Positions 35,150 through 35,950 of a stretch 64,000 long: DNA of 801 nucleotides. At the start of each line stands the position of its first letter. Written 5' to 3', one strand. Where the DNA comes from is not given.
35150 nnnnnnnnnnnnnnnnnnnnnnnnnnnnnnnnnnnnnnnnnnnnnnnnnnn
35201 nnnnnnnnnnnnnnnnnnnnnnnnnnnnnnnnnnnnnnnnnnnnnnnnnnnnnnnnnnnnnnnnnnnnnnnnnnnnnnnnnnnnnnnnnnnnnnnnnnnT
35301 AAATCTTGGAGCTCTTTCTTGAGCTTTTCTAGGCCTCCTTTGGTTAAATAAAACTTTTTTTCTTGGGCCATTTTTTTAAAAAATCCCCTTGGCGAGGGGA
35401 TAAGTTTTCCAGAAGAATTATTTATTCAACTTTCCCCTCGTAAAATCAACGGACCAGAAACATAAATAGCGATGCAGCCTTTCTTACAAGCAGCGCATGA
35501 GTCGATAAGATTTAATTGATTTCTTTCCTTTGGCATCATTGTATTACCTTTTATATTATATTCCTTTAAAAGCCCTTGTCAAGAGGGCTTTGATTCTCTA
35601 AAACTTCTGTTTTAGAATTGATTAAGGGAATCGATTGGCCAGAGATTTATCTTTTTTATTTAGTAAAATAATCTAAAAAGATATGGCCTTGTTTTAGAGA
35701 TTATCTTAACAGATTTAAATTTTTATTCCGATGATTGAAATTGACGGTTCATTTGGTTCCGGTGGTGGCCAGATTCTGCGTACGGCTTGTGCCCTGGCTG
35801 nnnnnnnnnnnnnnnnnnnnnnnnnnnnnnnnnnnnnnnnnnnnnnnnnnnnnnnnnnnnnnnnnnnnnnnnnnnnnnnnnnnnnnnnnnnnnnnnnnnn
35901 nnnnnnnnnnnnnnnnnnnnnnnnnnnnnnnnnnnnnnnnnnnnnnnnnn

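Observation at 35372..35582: greA leader: perfect consensus promoter, Cys-rich 37-codon ORF, then a terminator that sequesters the greA Shine-Dalgarno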

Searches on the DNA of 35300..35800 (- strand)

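Call 7: search_rna_families(source=window, start=35300, end=35800, threshold=evalue, max_evalue=10)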
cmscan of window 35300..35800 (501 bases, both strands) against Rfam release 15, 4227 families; matches with E-value up to 10: 11.
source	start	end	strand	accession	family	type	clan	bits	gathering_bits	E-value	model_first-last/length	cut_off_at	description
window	35556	35617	-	RF02362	Yfr10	Gene; sRNA;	-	20.4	43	1.5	1-78/78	no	Cyanobacterial functional RNA 10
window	35598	35668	+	RF01096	PK-HAV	Cis-reg;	-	19.7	50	8.5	1-56/56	no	HepA virus 3'-terminal pseudoknot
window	35672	35725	-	RF03456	mir-724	Gene; miRNA;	-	18.7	83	0.55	1-60/60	no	mir-724 microRNA precursor family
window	35727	35747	+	RF01308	sR58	Gene; snRNA; snoRNA; CD-box;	-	16.9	55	0.35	1-55/55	no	Small nucleolar RNA sR58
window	35323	35429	+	RF00121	MicC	Gene; sRNA;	-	16.8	90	7.4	1-123/123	no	MicC RNA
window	35511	35650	+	RF04318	idnO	Cis-reg;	-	16.3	100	6.3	1-206/206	no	idnO ncRNA motif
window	35565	35617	-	RF00262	sar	Gene; antisense;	-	14.9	43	4.2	1-68/68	no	sar RNA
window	35304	35368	+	RF00519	suhB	Gene; sRNA;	CL00108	13.2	41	5.1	1-77/77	no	Makes More Granules Regulator RNA (mmgR)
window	35548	35572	+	RF00623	P1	Gene;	-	11.4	100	8.3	53-77/180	no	Pseudomonas sRNA P1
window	35450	35678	-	RF02546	LSU_trypano_mito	Gene; rRNA;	CL00112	10.7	60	7.7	1-561/561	no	Trypanosomatid mitochondrial large subunit ribosomal RNA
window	35305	35370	+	RF02166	PVT1_3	Gene; lncRNA;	-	9.3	45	6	29-95/95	no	Pvt1 oncogene conserved region 3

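Call 21: build_rna_model(alignment_id=A1, structure=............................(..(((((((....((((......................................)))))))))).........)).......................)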
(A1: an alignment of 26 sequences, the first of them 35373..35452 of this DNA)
Model R1 built from alignment A1 (26 sequences, 128 columns); structure: as given.
model positions 83; base pairs 12; branch points 0; effective number of sequences 13.08; information 0.684 bits per position. Calibrated on 0.2 Mb of random sequence (short: E-values are rough).
structure used (alignment columns):
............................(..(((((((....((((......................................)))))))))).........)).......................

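Call 22: search_with_rna_model(model_id=R1, sources=[window, L001, L002, L003, L004, L005, L006, L007, L008, L009, L010, L011, L012, L013, L014, L015, L016, L017, L018, L019, L020, L021, L022, L023, L024, L025, L026, L027, L028, L029, L030, L031, L032, L033, L034, L035, L036, L037, L038, L039, L040, L041, L042, L043, L044, L045, L046, L047, L048, L049, L050, L051, L052, L053, L054, L055, L056, L057, L058, L059, L060, L061, L062, L063, L064, L065, L066, L067, L068, L069, L070, L071, L072, L073, L074, L075, L076], max_evalue=1, make_alignment=true)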
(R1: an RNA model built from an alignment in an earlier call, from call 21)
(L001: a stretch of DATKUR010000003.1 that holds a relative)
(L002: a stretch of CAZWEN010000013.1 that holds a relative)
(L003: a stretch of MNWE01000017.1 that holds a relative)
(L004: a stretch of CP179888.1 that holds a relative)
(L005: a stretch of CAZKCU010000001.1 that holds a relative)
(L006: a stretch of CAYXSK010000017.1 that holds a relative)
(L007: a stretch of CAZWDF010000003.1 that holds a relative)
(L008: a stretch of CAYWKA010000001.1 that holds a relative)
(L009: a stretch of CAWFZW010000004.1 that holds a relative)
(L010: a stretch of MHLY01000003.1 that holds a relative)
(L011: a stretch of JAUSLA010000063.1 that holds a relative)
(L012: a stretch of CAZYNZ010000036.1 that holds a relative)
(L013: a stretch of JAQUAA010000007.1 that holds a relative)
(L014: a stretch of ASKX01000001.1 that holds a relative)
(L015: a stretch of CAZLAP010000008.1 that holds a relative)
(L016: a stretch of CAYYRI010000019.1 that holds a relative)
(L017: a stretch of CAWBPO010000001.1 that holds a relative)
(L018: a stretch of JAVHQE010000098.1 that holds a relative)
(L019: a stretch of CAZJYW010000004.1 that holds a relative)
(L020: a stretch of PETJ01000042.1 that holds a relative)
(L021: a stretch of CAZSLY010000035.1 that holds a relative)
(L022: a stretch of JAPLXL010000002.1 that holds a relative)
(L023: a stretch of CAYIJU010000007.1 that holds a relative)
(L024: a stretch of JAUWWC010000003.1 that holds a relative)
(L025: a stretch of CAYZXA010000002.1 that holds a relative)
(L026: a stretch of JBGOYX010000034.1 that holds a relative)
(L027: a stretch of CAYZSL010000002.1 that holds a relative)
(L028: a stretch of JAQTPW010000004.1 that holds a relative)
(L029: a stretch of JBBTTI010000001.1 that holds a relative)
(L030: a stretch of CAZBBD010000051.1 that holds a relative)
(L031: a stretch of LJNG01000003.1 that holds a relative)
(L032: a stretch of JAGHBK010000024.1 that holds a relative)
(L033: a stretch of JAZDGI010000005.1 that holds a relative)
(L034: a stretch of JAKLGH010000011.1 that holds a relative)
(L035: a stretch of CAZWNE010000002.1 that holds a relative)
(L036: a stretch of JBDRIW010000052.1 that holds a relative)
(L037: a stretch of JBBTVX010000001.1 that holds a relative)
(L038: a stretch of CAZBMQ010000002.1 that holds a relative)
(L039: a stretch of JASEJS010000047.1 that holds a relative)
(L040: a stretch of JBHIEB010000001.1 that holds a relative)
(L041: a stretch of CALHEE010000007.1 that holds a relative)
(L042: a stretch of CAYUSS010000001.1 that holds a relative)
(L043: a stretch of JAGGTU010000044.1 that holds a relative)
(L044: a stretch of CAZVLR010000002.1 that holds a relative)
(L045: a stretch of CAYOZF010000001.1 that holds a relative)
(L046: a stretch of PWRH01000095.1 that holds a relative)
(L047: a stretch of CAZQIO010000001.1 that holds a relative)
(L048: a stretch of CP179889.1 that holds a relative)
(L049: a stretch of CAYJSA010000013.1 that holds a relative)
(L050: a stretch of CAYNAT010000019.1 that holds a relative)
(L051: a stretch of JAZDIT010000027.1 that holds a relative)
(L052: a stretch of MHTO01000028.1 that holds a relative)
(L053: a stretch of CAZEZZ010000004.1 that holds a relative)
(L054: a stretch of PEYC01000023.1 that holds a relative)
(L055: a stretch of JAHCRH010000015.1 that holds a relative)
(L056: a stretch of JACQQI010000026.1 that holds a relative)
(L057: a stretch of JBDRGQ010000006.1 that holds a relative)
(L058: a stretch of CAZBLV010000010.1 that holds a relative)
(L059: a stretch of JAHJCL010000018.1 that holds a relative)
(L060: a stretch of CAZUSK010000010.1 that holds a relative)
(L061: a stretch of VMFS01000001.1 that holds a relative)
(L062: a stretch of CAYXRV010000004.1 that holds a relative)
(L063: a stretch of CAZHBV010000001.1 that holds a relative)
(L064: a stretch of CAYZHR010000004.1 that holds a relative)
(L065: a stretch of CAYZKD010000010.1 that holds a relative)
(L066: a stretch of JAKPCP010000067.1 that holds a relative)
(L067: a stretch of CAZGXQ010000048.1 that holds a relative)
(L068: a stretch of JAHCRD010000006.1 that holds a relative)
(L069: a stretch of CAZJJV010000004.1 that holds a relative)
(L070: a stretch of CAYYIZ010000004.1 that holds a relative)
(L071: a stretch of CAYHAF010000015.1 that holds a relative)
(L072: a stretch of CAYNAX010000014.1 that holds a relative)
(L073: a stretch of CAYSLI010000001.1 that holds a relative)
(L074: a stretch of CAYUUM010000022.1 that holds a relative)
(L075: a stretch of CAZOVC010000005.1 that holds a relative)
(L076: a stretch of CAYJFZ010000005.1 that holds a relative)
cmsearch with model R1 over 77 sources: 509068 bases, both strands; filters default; matches with E-value up to 1: 78.
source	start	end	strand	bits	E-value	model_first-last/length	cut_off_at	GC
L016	2399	2479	+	88.7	9.9e-20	1-83/83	no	0.31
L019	2922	2999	+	80.2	1.9e-17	1-83/83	no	0.33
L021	1733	1810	+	79.1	3.7e-17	1-83/83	no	0.33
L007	2912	2989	+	77.6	8.9e-17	1-83/83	no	0.31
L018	1801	1876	+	75.5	3.2e-16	1-83/83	no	0.32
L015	2914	2998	+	74.1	7.7e-16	1-83/83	no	0.25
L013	2906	2994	+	71.5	3.8e-15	1-83/83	no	0.3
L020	2072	2154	+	68.5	2.5e-14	1-83/83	no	0.41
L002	2923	3000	+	67.9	3.5e-14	1-83/83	no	0.35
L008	2853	2930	+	67.4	4.9e-14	1-83/83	no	0.35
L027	2917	3000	+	63.4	5.6e-13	1-83/83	no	0.35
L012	2392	2476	+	61.8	1.5e-12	1-83/83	no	0.29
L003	2870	2948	+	61.2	2.2e-12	1-83/83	no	0.34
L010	2910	2987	+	61.1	2.3e-12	1-83/83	no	0.41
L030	232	306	+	61.1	2.4e-12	1-83/83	no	0.35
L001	2912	2998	+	61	2.5e-12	1-83/83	no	0.37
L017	2917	3000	+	60.8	2.7e-12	1-83/83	no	0.35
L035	2923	2996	+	59.4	6.4e-12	1-83/83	no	0.31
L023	2912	2989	+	58.4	1.2e-11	1-83/83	no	0.32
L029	2912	2989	+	58.4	1.2e-11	1-83/83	no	0.32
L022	2917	2999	+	56.3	4.5e-11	1-83/83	no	0.37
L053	2922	3000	+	52.1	6e-10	1-83/83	no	0.27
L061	2914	2991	+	51.1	1.1e-09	1-83/83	no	0.4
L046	2885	2977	+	50.1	2e-09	1-83/83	no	0.26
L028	2921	3001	+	49.2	3.5e-09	1-83/83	no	0.37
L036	2923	3000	+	48.8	4.5e-09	1-83/83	no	0.33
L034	291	376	+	47.7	8.6e-09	1-83/83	no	0.34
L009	2875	2960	+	46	2.5e-08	1-83/83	no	0.36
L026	2875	2960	+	46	2.5e-08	1-83/83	no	0.36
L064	2918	2996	+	44.8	5.3e-08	1-83/83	no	0.37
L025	2928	3000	+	41.8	3.3e-07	1-83/83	no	0.36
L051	2915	2999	+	41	5.2e-07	1-83/83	no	0.4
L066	2852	2946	+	40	9.9e-07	1-83/83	no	0.26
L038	2891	2987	+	37.5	4.7e-06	1-83/83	no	0.4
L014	2929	2990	+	36.7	7.6e-06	12-73/83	no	0.44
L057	2920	3000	+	36.6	8.1e-06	1-83/83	no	0.32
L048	2914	2992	+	36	1.1e-05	1-83/83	no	0.38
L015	2906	2987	-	35.9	1.2e-05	1-83/83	no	0.28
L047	2905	2993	+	34.8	2.4e-05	1-83/83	no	0.39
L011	2917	2990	+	34.3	3.4e-05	1-83/83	no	0.47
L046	2874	2969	-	33.9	4.1e-05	1-83/83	no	0.28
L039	866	961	+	33.7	4.6e-05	1-83/83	no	0.3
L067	2894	2992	+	30.3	0.00039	1-83/83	no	0.29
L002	2915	2989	-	29.6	0.00061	1-83/83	no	0.37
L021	1725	1799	-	28.7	0.001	1-83/83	no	0.35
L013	2898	2983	-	28.1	0.0015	1-83/83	no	0.34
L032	228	334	+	27.7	0.0019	1-83/83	no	0.36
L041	2897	2999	+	27.7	0.0019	1-83/83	no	0.39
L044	2117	2221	+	26.3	0.0045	1-83/83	no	0.29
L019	2914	2988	-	26.3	0.0045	1-83/83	no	0.36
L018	1807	1854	-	25.9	0.0056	12-66/83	no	0.31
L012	2385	2460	-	24.1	0.017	1-83/83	no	0.3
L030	224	298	-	22.9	0.038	1-83/83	no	0.39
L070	4758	4845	+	22.8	0.039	1-83/83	no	0.26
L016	943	1017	+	20.8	0.13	1-83/83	no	0.35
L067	4613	4693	+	20.8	0.14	1-83/83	no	0.3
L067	2198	2291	-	20.7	0.14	1-83/83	no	0.32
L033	1682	1765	+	20.6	0.15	1-83/83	no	0.37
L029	1562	1636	+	20.1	0.21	1-83/83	no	0.33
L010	2902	2978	-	19.5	0.3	1-83/83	no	0.43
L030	2311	2384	-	19.2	0.36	1-83/83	no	0.23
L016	2405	2457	-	19.2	0.36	12-66/83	no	0.3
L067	3998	4076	+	19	0.39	1-83/83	no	0.38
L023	2918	2970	-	18.6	0.52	12-66/83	no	0.3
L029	2918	2970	-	18.6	0.52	12-66/83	no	0.3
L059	2908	2961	+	18.5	0.55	14-59/83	no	0.41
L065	4260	4309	+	18.4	0.58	1-83/83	no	0.48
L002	2455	2547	-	18.1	0.72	1-83/83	no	0.29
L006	1891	1949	-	18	0.76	1-83/83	no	0.25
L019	3022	3116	+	18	0.76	1-83/83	no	0.29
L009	1488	1558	-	17.9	0.8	1-83/83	no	0.41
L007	2904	2978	-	17.8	0.86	1-83/83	no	0.35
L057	2423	2501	+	17.7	0.87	1-83/83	no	0.3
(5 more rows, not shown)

Alignment A2: 78 matches aligned to the model, 186 columns, each read 5' to 3' on its own strand. Consensus structure (alignment columns), stored with it:
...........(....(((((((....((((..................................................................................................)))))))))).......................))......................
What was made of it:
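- Distribution: covariance model R1 finds the element once per locus, always directly 5' of greA on the same strand, in 44 of 74 related greA loci (call 22).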

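Call 24: search_with_rna_model(model_id=R1, sources=[window, L001, L003, L007, L008, L009, L010, L011, L012, L014, L016, L017, L020, L022, L023, L025, L027, L028, L030, L032, L034, L035, L036, L038, L039, L041, L044, L047, L048, L051, L053, L057, L061, L064, L066, L067], max_evalue=0.004, make_alignment=true)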
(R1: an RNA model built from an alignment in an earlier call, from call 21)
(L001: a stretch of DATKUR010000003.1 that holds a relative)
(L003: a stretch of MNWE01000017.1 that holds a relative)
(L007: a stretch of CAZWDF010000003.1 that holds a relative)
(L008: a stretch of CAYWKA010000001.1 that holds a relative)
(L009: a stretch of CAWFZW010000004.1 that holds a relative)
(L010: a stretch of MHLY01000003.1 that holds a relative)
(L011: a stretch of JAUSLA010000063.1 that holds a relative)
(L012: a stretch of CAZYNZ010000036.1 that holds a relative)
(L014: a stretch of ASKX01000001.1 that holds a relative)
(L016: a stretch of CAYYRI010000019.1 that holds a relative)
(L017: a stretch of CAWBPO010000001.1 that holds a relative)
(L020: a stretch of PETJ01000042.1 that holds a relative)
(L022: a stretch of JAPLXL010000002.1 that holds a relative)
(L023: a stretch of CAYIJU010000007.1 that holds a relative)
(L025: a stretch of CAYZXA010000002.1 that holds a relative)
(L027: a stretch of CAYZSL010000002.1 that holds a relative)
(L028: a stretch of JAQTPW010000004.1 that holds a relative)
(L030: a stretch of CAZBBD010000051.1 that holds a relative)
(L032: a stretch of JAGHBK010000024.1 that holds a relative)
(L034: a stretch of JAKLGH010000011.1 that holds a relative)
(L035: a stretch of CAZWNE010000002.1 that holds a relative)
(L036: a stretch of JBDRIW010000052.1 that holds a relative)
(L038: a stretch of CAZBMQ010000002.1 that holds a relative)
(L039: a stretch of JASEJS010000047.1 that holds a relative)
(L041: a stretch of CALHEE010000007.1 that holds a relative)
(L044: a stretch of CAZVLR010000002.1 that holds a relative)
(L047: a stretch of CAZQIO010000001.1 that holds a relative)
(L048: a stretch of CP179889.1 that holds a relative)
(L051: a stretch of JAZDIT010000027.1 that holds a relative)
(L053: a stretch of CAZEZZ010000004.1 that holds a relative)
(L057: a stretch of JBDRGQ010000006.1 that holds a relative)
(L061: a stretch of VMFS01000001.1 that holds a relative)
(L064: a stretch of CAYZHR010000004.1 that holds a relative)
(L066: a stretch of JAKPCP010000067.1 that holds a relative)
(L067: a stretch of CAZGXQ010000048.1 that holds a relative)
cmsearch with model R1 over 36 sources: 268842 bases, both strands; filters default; matches with E-value up to 0.004: 36.
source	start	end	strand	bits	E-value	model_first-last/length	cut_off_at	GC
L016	2399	2479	+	88.7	5.2e-20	1-83/83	no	0.31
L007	2912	2989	+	77.6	4.7e-17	1-83/83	no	0.31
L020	2072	2154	+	68.5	1.3e-14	1-83/83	no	0.41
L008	2853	2930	+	67.4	2.6e-14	1-83/83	no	0.35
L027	2917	3000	+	63.4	3e-13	1-83/83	no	0.35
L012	2392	2476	+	61.8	8.1e-13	1-83/83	no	0.29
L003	2870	2948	+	61.2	1.2e-12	1-83/83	no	0.34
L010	2910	2987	+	61.1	1.2e-12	1-83/83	no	0.41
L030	232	306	+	61.1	1.2e-12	1-83/83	no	0.35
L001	2912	2998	+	61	1.3e-12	1-83/83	no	0.37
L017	2917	3000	+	60.8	1.4e-12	1-83/83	no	0.35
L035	2923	2996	+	59.4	3.4e-12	1-83/83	no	0.31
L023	2912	2989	+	58.4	6.5e-12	1-83/83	no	0.32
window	35371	35451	-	56.4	2.2e-11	1-83/83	no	0.35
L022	2917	2999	+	56.3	2.4e-11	1-83/83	no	0.37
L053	2922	3000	+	52.1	3.2e-10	1-83/83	no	0.27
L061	2914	2991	+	51.1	5.7e-10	1-83/83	no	0.4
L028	2921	3001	+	49.2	1.8e-09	1-83/83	no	0.37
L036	2923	3000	+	48.8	2.4e-09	1-83/83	no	0.33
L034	291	376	+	47.7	4.5e-09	1-83/83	no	0.34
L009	2875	2960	+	46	1.3e-08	1-83/83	no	0.36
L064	2918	2996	+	44.8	2.8e-08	1-83/83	no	0.37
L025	2928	3000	+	41.8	1.8e-07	1-83/83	no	0.36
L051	2915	2999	+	41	2.8e-07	1-83/83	no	0.4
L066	2852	2946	+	40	5.3e-07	1-83/83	no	0.26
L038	2891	2987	+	37.5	2.5e-06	1-83/83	no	0.4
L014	2929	2990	+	36.7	4e-06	12-73/83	no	0.44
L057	2920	3000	+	36.6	4.3e-06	1-83/83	no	0.32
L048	2914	2992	+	36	6e-06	1-83/83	no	0.38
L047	2905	2993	+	34.8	1.3e-05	1-83/83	no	0.39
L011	2917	2990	+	34.3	1.8e-05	1-83/83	no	0.47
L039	866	961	+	33.7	2.5e-05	1-83/83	no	0.3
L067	2894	2992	+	30.3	0.0002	1-83/83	no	0.29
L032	228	334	+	27.7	0.001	1-83/83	no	0.36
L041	2897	2999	+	27.7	0.001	1-83/83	no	0.39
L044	2117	2221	+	26.3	0.0024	1-83/83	no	0.29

Alignment A3: 36 matches aligned to the model, 169 columns, each read 5' to 3' on its own strand. Consensus structure (alignment columns), stored with it:
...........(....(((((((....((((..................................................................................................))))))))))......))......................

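Call 27: build_rna_model(alignment_id=A1, structure=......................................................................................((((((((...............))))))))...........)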
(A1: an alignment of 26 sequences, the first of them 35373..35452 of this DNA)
Model R2 built from alignment A1 (26 sequences, 128 columns); structure: as given.
model positions 83; base pairs 8; branch points 0; effective number of sequences 12.37; information 0.684 bits per position. Calibrated on 0.2 Mb of random sequence (short: E-values are rough).
structure used (alignment columns):
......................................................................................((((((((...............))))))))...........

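Call 28: search_with_rna_model(model_id=R2, sources=[window, L001, L003, L007, L008, L009, L010, L011, L012, L014, L016, L017, L020, L022, L023, L025, L027, L028, L030, L032, L034, L035, L036, L038, L039, L041, L044, L047, L048, L051, L053, L057, L061, L064, L066, L067], max_evalue=0.004, make_alignment=true)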
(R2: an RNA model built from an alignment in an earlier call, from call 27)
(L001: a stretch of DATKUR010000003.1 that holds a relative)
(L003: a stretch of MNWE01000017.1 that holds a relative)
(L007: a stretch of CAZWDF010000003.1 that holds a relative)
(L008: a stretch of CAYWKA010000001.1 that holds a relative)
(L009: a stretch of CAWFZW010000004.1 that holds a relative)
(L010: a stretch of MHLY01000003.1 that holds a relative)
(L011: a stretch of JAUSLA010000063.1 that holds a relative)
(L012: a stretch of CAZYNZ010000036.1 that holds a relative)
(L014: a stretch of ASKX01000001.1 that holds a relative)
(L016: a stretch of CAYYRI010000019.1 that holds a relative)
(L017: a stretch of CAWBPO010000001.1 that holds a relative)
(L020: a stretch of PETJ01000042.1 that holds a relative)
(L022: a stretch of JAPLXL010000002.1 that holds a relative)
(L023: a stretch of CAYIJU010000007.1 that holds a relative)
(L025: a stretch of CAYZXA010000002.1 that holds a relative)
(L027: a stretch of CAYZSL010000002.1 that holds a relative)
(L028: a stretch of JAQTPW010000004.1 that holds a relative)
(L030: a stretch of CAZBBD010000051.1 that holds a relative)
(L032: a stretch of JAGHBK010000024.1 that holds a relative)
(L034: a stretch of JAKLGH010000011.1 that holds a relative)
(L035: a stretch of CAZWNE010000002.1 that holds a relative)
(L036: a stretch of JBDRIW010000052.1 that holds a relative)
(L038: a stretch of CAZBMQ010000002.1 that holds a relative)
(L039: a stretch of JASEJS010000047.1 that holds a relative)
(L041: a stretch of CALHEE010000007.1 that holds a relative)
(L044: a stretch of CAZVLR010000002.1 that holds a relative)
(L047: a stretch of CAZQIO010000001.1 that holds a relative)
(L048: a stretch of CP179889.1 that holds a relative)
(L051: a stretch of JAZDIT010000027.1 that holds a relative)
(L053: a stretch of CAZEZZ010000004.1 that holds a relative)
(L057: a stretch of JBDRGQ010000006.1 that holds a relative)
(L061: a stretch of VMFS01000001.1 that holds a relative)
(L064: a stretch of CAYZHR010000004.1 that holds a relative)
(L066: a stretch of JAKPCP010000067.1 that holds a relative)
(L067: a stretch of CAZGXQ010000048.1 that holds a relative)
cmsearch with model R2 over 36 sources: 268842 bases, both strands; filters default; matches with E-value up to 0.004: 28.
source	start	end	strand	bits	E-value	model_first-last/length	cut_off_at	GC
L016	2399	2479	+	87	6.6e-13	1-83/83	no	0.31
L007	2912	2989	+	77.1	4e-11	1-83/83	no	0.31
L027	2917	3000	+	72.5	2.7e-10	1-83/83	no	0.35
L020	2072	2154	+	69.6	8.9e-10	1-83/83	no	0.41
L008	2853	2930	+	67.7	2e-09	1-83/83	no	0.35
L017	2917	3000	+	67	2.6e-09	1-83/83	no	0.35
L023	2912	2989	+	66.5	3.3e-09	1-83/83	no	0.32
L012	2392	2476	+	64.1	8.7e-09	1-83/83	no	0.29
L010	2910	2987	+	61.4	2.7e-08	1-83/83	no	0.41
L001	2912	2998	+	60.9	3.4e-08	1-83/83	no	0.37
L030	232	306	+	59.4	6.3e-08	1-83/83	no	0.35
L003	2870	2948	+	58.8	7.9e-08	1-83/83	no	0.34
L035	2923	2996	+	56.7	1.9e-07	1-83/83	no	0.31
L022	2917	2999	+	55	3.7e-07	1-83/83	no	0.37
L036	2923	3001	+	54.9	4e-07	1-83/83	no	0.33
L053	2922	3001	+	54.2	5.3e-07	1-83/83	no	0.26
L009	2875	2960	+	49.4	3.9e-06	1-83/83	no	0.36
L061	2914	2991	+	48.6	5.4e-06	1-83/83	no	0.4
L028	2921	3001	+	46.3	1.4e-05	1-83/83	no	0.37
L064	2918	2996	+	45.5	2e-05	1-83/83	no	0.37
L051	2915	2999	+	45.5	2e-05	1-83/83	no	0.4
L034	291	376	+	45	2.4e-05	1-83/83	no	0.34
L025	2928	3000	+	43.2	5.1e-05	1-83/83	no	0.36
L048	2914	2992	+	42.2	7.5e-05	1-83/83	no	0.38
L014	2918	2990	+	42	8.3e-05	1-83/83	no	0.38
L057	2920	3001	+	41.1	0.00012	1-83/83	no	0.32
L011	2917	2990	+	36.7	0.00075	1-83/83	no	0.47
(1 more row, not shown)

Alignment A4: 28 matches aligned to the model, 109 columns, each read 5' to 3' on its own strand. Consensus structure (alignment columns), stored with it:
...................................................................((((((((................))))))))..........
